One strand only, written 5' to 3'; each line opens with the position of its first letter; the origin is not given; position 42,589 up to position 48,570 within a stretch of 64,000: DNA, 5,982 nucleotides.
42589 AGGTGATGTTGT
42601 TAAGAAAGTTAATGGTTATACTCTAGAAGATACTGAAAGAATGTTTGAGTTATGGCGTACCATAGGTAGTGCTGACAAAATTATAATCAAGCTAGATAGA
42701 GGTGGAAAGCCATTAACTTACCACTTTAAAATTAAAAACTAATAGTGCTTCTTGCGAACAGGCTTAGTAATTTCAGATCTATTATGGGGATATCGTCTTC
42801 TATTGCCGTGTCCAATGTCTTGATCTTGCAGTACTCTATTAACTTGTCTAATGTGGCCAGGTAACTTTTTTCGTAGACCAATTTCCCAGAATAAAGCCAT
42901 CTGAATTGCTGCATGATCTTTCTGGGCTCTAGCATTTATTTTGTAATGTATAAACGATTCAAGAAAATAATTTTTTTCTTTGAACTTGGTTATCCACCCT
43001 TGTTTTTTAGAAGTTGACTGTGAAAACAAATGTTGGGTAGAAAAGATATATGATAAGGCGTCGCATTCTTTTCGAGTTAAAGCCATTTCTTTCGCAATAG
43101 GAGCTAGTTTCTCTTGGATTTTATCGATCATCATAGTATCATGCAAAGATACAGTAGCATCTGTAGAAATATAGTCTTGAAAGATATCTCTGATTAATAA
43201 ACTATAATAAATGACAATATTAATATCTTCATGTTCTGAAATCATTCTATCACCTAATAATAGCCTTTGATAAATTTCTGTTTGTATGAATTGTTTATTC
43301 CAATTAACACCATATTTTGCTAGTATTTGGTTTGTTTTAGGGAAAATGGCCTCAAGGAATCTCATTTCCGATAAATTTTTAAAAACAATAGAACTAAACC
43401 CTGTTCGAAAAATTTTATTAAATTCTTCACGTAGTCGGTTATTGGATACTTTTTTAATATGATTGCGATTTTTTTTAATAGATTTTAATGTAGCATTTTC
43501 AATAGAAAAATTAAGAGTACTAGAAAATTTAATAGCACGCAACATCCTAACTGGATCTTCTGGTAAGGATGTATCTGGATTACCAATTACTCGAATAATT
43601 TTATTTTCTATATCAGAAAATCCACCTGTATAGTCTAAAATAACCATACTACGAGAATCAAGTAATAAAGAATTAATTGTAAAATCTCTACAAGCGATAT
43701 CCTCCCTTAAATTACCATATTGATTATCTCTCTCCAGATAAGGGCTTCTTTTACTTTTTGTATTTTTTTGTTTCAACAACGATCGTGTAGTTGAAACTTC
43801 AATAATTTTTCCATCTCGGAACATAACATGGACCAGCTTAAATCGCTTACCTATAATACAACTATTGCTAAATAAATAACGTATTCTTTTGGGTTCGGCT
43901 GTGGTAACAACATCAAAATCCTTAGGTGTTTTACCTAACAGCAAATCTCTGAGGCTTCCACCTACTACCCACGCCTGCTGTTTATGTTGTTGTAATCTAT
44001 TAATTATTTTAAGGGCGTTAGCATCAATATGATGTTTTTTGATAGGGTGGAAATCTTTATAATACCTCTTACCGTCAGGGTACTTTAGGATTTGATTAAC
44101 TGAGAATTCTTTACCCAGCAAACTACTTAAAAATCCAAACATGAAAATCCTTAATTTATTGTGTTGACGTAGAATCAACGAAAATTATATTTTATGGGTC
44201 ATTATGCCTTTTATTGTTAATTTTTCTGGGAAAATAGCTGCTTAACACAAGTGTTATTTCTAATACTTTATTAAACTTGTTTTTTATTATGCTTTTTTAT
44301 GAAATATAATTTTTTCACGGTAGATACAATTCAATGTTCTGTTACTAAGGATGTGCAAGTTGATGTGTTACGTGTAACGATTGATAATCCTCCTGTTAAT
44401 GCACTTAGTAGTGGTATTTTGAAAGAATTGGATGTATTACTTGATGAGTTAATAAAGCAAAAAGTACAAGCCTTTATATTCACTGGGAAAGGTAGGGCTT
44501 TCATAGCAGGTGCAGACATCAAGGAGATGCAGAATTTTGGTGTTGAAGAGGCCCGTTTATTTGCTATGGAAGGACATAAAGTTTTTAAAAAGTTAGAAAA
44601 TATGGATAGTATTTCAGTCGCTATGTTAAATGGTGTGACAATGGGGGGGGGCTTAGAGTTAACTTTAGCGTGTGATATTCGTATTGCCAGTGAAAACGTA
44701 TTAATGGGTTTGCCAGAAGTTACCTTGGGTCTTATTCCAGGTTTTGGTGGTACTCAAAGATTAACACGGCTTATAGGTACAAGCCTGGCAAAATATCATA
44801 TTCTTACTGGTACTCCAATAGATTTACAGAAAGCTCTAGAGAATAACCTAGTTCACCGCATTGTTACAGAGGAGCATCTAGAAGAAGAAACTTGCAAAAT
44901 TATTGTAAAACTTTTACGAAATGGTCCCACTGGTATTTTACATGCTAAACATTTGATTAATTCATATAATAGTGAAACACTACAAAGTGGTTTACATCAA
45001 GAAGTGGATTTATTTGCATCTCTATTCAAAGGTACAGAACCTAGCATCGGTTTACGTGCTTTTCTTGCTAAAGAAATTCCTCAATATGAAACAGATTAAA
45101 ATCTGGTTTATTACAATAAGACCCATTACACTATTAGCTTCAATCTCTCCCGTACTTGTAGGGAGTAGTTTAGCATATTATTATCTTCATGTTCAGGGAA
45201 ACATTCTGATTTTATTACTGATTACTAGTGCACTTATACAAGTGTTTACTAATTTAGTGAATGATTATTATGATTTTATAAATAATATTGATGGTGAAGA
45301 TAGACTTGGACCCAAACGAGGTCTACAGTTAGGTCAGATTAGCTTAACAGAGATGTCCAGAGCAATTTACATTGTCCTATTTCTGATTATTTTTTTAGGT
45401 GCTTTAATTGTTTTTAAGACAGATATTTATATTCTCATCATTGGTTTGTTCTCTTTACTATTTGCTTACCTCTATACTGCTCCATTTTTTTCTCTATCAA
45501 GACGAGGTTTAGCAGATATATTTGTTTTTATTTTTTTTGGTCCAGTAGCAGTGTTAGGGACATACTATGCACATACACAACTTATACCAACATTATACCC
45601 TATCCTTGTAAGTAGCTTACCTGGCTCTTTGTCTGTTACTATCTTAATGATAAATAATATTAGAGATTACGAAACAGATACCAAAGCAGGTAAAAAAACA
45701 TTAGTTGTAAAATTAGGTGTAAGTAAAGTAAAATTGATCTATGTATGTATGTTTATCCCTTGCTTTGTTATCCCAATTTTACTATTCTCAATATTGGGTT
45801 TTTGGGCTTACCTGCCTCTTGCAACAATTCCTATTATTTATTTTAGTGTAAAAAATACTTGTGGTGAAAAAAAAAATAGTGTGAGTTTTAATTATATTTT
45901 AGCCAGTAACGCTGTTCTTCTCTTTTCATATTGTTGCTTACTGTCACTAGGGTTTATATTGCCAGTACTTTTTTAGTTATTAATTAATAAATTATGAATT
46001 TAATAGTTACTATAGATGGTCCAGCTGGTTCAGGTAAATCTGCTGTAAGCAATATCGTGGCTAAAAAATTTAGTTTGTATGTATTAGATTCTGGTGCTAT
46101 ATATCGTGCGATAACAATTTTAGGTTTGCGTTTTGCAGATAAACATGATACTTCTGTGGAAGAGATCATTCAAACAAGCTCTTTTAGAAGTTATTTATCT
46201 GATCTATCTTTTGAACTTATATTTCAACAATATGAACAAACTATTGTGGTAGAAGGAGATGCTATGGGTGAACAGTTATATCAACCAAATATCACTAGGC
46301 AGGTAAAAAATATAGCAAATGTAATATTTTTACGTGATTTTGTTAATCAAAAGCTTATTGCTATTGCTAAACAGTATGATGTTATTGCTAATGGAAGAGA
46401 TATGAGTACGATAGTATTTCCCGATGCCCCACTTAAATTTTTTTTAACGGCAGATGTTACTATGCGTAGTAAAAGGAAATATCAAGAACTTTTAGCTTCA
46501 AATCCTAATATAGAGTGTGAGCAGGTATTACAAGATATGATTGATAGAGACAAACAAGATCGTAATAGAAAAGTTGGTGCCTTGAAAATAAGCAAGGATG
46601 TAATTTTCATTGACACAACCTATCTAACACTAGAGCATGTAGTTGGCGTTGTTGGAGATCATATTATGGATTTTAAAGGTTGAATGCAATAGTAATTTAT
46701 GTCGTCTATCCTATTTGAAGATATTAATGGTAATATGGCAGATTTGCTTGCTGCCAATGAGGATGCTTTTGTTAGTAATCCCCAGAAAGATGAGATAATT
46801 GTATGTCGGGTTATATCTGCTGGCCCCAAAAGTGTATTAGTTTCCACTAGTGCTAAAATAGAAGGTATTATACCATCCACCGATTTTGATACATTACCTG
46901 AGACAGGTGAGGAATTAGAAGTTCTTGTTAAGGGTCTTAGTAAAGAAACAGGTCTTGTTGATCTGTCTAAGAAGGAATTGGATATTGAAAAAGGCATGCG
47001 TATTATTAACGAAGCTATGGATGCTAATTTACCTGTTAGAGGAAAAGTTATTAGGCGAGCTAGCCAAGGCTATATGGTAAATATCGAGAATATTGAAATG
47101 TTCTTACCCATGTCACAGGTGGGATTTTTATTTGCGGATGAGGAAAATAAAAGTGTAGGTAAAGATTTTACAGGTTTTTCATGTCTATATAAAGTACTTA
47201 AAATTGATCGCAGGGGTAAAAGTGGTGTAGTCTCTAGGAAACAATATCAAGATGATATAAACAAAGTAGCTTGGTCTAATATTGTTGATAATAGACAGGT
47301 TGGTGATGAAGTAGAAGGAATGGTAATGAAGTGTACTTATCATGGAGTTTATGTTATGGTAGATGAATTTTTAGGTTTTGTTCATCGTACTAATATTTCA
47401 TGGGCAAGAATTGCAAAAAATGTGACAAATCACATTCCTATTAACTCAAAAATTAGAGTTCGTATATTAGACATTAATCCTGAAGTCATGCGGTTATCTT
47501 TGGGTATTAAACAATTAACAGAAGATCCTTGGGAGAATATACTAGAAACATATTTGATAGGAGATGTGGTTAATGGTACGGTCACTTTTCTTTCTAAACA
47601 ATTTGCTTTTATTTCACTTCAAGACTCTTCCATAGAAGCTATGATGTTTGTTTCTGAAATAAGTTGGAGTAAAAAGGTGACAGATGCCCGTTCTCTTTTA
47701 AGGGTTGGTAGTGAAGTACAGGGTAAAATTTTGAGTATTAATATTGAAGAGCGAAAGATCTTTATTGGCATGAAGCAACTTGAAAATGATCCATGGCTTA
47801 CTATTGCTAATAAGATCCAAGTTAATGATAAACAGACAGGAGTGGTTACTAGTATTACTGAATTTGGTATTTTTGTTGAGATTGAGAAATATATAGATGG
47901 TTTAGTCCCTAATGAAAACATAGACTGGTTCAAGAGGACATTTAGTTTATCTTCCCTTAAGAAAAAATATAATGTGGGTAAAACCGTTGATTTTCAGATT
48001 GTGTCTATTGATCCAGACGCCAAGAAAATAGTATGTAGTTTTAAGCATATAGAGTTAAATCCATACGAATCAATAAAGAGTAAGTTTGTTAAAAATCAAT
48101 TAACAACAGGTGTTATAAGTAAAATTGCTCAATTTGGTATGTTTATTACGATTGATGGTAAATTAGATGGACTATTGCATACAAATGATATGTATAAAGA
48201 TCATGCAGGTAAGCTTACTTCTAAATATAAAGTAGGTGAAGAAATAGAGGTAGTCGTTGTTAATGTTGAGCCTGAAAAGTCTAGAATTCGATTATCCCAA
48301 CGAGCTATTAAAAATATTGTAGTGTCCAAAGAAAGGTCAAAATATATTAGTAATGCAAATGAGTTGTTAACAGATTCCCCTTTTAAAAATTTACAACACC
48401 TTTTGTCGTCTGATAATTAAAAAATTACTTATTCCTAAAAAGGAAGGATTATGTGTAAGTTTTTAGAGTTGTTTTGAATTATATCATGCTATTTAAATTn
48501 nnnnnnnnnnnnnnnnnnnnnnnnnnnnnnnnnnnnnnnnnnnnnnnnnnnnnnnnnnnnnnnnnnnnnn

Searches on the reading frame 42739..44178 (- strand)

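Call 62: search_protein_families(library=pfam, proteins=[window:42739-44178:-], max_evalue=0.00001)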
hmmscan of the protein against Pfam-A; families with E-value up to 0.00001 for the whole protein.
window:42739-44178:- (479 aa): 2 families
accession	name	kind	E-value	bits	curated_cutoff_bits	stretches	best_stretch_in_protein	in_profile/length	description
PF01743.26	PolyA_pol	-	3.1e-31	108.8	23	1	69-196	1-126/126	Poly A polymerase head domain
PF12627.12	PolyA_pol_RNAbd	-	5e-16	58.7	22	1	223-284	1-62/64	Probable RNA and SrmB- binding site of polymerase A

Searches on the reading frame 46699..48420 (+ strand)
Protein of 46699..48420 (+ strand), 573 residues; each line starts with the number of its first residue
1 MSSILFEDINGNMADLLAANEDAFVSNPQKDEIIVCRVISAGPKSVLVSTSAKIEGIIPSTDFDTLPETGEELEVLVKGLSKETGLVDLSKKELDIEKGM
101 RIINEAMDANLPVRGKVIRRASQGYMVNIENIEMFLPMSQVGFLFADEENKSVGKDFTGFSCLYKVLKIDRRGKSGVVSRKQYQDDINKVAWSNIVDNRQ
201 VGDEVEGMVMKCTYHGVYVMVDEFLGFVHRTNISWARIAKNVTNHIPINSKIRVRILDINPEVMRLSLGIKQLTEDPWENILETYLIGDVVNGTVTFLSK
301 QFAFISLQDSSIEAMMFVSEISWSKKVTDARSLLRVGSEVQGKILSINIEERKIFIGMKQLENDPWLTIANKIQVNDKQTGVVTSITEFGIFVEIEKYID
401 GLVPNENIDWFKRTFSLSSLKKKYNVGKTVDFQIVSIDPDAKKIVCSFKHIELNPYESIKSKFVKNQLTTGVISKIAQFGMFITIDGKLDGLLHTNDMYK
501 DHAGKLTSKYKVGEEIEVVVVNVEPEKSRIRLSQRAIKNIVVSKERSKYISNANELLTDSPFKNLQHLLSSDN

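Call 62: search_protein_families(library=pfam, proteins=[window:46699-48420:+], max_evalue=0.00001)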
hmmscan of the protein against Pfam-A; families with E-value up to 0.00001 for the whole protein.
window:46699-48420:+ (573 aa): 5 families
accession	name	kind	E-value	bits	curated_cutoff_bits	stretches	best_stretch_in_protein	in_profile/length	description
PF00575.29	S1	-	3.2e-45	152.8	22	4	465-533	4-72/74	S1 RNA binding domain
PF21710.3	Spt6_S1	-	2.4e-09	37.8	27.5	0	384-447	25-85/91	Spt6, S1/OB domain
PF23459.1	S1_RRP5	-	4.2e-09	37.3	27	0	467-533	5-71/72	RRP5 S1 domain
PF13509.12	S1_2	-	4.5e-07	30.3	21.8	0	469-502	5-38/61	S1 domain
PF17092.11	PCB_OB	-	8.3e-06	27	27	0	372-421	28-77/111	Penicillin-binding protein OB-like domain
